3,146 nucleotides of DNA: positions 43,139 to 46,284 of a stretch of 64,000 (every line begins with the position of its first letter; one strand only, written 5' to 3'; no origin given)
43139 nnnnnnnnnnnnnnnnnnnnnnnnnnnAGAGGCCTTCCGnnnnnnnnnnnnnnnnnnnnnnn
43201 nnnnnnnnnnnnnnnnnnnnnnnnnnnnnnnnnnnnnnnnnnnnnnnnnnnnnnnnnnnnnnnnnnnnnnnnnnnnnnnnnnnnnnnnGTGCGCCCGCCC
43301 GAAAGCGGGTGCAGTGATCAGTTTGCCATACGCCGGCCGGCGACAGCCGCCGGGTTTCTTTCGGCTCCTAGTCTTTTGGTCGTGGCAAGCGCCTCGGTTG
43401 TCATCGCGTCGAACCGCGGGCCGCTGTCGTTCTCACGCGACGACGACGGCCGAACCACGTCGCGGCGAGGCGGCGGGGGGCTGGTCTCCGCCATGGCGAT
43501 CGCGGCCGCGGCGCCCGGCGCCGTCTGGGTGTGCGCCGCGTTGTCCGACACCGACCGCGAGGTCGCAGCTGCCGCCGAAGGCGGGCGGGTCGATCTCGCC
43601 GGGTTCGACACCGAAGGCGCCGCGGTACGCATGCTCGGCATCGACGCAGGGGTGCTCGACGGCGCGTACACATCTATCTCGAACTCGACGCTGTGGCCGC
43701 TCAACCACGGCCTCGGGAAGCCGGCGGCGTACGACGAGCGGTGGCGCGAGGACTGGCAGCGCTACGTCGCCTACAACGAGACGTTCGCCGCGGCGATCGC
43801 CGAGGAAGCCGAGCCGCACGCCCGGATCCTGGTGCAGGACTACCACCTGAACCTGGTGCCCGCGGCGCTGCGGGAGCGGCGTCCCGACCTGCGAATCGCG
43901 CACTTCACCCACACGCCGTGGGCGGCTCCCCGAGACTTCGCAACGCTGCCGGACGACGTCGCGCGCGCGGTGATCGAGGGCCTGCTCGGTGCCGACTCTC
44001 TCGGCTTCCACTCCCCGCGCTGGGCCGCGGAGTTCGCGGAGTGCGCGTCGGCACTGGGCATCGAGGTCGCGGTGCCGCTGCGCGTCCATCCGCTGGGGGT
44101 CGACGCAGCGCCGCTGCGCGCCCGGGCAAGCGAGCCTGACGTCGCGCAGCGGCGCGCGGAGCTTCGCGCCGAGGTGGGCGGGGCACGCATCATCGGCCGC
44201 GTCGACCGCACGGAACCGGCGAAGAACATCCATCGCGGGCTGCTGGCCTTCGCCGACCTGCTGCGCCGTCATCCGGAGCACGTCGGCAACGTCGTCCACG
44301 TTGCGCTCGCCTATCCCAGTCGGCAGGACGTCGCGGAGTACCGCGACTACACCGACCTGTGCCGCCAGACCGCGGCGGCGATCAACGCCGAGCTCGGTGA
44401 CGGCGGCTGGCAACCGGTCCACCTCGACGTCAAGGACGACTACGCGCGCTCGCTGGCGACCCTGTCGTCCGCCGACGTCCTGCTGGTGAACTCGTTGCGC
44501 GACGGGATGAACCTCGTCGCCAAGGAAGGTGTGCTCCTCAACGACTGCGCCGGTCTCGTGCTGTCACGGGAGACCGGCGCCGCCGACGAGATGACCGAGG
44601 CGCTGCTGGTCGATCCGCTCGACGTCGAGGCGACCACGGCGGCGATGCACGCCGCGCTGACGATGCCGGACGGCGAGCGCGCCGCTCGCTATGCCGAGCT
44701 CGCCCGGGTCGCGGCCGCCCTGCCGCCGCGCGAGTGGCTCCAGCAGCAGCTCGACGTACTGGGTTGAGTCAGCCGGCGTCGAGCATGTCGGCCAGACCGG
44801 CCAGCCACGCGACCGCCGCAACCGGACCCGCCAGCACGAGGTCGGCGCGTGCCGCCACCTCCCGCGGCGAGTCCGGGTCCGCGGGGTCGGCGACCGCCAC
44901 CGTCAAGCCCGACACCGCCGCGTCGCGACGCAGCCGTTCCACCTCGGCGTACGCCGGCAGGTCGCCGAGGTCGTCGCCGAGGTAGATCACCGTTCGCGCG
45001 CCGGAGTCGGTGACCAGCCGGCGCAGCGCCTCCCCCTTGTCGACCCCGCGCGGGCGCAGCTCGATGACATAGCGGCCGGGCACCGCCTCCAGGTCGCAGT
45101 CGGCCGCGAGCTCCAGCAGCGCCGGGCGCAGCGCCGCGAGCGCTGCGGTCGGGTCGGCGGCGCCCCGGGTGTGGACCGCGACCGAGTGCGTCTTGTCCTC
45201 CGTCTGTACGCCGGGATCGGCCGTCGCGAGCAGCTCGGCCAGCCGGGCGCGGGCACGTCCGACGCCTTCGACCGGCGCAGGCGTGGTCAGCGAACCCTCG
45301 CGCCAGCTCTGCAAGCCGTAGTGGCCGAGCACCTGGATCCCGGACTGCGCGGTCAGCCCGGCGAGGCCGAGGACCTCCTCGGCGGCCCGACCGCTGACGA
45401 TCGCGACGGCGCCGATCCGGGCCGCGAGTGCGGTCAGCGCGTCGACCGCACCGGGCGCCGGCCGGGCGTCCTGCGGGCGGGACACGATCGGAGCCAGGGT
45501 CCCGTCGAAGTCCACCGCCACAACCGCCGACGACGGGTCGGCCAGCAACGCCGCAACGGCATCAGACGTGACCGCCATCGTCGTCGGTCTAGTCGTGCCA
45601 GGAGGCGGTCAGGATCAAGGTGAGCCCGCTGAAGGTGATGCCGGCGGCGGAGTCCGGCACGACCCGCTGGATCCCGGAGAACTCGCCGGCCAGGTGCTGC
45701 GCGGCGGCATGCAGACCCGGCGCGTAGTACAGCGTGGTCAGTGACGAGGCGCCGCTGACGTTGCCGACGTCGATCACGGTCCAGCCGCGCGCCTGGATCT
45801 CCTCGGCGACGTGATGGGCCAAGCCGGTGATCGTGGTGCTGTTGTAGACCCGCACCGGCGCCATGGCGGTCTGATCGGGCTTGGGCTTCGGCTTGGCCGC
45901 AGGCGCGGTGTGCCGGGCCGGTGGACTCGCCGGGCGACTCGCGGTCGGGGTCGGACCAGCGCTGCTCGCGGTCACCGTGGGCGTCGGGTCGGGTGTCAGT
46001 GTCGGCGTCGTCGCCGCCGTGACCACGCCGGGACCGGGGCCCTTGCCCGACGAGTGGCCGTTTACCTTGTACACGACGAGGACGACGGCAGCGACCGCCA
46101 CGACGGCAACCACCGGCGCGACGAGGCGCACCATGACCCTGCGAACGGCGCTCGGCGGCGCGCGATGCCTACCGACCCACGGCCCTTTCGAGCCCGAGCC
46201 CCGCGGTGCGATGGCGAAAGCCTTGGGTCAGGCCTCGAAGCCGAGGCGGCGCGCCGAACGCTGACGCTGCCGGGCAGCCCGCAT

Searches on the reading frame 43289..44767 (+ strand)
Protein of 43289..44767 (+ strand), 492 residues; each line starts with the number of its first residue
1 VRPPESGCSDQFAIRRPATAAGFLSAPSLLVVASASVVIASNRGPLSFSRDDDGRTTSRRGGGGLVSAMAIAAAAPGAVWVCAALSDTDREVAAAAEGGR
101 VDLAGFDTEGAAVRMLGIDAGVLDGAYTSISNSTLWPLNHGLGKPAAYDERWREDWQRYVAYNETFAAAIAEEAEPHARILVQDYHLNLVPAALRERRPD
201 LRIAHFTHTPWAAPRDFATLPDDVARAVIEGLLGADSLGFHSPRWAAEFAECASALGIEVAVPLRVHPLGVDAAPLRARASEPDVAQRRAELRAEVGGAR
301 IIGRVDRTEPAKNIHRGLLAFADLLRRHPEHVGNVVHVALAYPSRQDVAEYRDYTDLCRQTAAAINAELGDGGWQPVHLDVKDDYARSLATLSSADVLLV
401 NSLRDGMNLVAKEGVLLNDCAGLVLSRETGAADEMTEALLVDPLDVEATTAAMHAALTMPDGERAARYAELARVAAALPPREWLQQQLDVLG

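Call 60: search_protein_families(library=pfam, proteins=[window:43289-44767:+], max_evalue=0.00001)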
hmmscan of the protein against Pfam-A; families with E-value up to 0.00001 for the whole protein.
window:43289-44767:+ (492 aa): 1 family
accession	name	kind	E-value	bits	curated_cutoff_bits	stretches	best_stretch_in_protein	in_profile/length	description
PF00982.27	Glyco_transf_20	-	1.4e-89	301.5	32.5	1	37-489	3-469/473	Glycosyltransferase family 20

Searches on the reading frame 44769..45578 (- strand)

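Call 60: search_protein_families(library=pfam, proteins=[window:44769-45578:-], max_evalue=0.00001)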
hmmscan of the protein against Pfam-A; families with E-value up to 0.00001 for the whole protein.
window:44769-45578:- (269 aa): 1 family
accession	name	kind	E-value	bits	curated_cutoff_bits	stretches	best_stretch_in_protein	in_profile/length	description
PF02358.22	Trehalose_PPase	-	1e-28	100.5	27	1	22-222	2-208/235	Trehalose-phosphatase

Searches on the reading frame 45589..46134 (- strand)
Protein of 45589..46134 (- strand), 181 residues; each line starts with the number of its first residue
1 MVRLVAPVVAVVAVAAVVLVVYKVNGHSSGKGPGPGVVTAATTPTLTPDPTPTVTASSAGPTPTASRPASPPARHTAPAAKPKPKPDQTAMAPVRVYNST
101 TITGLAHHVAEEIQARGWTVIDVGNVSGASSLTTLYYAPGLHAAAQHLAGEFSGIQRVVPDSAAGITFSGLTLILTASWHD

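Call 60: search_protein_families(library=pfam, proteins=[window:45589-46134:-], max_evalue=0.00001)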
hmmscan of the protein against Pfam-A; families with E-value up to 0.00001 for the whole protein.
window:45589-46134:- (181 aa): 1 family
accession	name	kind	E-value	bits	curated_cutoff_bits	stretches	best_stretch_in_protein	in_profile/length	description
PF13399.11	LytR_C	-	4.4e-14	53.6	22.2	1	93-179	3-86/86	LytR cell envelope-related transcriptional attenuator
